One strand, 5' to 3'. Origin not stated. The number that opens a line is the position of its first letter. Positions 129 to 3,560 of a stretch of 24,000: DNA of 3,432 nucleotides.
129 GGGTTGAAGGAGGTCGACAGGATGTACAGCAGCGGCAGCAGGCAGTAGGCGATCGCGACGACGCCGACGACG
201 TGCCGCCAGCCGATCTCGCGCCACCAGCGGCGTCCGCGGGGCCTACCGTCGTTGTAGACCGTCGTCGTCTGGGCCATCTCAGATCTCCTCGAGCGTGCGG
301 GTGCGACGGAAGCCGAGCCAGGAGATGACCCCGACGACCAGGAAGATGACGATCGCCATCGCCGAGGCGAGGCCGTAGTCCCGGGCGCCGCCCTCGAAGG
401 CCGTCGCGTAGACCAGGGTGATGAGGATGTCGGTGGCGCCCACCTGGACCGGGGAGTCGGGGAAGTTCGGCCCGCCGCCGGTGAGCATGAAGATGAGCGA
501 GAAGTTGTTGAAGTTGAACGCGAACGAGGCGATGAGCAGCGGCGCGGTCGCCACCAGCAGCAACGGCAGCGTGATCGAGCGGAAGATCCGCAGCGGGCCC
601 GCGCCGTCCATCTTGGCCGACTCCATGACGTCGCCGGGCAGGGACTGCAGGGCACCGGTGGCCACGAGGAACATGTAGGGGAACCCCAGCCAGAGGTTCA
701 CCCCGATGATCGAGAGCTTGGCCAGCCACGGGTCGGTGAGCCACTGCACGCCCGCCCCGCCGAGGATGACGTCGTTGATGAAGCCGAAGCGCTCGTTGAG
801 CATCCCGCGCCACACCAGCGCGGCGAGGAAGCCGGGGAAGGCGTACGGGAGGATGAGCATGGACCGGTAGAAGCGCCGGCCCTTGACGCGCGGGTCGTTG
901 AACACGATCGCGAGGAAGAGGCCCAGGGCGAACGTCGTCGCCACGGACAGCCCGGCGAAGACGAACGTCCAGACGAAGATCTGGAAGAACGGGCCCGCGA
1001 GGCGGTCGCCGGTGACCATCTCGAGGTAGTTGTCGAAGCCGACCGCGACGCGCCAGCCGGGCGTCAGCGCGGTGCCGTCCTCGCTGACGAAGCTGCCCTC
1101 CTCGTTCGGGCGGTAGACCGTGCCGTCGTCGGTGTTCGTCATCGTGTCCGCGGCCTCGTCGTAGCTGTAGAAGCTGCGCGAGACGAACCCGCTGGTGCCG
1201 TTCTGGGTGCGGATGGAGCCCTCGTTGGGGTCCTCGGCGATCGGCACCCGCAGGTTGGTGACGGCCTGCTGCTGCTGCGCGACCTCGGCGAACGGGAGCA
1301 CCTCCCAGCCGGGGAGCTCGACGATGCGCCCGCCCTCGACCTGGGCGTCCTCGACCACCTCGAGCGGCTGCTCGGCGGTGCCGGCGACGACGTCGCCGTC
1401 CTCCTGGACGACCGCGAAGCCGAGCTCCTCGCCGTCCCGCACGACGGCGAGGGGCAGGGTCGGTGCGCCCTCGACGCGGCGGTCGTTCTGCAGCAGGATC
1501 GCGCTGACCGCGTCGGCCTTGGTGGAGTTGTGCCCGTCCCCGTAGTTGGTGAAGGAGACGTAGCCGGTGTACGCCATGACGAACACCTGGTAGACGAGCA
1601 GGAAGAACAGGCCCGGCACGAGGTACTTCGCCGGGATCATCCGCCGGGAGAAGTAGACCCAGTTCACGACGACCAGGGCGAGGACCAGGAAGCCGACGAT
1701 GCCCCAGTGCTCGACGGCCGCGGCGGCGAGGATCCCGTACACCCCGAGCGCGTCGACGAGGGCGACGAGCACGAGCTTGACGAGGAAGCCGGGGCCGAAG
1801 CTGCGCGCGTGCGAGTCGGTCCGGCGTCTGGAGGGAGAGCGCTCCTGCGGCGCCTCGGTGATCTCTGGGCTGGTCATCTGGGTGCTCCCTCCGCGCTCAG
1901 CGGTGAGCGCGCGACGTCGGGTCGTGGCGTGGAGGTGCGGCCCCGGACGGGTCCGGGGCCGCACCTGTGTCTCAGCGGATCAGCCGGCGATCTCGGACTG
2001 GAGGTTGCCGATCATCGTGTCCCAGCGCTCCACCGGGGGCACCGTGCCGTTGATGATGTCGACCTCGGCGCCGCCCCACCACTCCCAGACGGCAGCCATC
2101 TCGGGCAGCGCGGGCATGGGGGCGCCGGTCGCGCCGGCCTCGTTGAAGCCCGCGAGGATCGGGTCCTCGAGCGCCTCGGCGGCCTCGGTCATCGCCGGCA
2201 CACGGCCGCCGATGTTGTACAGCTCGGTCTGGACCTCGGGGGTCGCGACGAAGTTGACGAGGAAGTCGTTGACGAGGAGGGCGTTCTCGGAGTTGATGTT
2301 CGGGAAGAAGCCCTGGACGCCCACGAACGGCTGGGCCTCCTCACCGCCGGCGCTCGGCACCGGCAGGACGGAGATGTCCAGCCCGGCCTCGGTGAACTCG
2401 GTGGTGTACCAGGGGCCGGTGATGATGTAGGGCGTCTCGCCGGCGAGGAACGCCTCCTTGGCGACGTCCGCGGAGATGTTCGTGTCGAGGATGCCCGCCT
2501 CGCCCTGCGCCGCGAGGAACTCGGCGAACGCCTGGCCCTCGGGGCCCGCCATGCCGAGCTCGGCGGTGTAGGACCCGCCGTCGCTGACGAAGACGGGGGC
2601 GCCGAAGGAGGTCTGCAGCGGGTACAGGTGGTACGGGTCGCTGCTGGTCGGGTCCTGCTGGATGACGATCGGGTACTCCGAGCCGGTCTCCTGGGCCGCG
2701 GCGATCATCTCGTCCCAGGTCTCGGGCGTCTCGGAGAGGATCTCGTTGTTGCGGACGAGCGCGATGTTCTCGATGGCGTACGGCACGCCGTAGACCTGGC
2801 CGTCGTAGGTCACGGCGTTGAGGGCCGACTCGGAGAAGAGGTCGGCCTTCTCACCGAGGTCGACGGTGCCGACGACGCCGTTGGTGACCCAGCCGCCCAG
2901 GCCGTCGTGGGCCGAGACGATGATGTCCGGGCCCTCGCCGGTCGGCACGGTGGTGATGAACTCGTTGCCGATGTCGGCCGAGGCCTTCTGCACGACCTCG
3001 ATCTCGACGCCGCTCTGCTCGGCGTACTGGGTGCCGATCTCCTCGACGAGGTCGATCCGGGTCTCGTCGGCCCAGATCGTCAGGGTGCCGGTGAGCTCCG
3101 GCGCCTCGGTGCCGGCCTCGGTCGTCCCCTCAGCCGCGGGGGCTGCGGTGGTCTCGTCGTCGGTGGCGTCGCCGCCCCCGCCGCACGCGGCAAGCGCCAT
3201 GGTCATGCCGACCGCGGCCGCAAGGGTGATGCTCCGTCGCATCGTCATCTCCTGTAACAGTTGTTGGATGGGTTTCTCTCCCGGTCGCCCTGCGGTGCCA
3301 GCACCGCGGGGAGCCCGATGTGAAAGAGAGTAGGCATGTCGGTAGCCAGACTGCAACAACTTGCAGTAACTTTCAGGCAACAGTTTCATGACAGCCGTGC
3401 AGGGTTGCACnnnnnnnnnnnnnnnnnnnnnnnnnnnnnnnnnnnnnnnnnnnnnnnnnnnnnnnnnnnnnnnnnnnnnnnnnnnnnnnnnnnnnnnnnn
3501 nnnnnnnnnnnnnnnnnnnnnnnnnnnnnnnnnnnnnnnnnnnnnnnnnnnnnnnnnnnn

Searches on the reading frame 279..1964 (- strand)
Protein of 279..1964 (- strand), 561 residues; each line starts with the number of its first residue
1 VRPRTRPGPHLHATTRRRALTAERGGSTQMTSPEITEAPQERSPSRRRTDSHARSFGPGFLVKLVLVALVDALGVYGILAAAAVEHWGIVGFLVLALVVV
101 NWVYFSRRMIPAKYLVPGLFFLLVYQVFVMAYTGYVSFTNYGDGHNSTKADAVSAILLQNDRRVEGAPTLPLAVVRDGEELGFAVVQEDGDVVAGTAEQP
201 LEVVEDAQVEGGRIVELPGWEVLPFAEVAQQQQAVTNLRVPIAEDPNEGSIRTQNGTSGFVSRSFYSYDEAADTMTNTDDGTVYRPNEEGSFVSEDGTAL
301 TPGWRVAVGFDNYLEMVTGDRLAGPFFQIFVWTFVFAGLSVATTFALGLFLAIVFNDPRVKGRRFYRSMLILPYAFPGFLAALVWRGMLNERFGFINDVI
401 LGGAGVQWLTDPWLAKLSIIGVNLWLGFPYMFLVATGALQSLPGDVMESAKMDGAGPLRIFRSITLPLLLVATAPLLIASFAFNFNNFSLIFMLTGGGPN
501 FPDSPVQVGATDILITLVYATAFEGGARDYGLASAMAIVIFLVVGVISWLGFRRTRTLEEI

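Call 64: search_protein_families(library=pfam, proteins=[window:279-1964:-], max_evalue=0.0001)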
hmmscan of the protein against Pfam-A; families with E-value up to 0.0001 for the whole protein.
window:279-1964:- (561 aa): 3 families
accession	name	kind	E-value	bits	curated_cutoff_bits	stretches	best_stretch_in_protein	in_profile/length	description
PF16296.10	TM_PBP2_N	-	1.4e-25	89.5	31.4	1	121-198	2-83/83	N-terminal of TM subunit in PBP-dependent ABC transporters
PF00528.27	BPD_transp_1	-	1.3e-17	64.5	26.4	1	346-547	3-170/184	Binding-protein-dependent transport system inner membrane component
PF14785.11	MalF_P2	-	8.8e-05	23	34.4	0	178-309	29-164/164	Maltose transport system permease protein MalF P2 domain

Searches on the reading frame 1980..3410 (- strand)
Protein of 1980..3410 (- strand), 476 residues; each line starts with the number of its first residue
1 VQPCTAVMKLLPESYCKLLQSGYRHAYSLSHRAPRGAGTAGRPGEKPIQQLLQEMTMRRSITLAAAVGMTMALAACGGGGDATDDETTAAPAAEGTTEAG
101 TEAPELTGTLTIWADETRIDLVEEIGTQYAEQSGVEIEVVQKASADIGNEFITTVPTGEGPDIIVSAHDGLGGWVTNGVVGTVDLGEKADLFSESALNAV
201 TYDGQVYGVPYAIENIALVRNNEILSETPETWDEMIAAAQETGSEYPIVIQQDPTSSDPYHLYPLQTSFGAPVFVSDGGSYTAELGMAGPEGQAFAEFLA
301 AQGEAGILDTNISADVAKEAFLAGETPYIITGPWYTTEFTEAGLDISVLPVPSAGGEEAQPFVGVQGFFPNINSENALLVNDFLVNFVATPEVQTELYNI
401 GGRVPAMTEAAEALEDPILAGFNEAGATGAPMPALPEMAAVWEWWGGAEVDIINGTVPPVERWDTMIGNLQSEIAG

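Call 64: search_protein_families(library=pfam, proteins=[window:1980-3410:-], max_evalue=0.0001)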
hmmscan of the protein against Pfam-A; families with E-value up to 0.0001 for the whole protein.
window:1980-3410:- (476 aa): 2 families
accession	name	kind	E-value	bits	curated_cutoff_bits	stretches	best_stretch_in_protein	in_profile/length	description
PF13416.11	SBP_bac_8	-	2.3e-38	133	27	1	127-412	4-267/279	Bacterial extracellular solute-binding protein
PF01547.30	SBP_bac_1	-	6.8e-22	79.3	26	1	123-394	12-306/307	Bacterial extracellular solute-binding protein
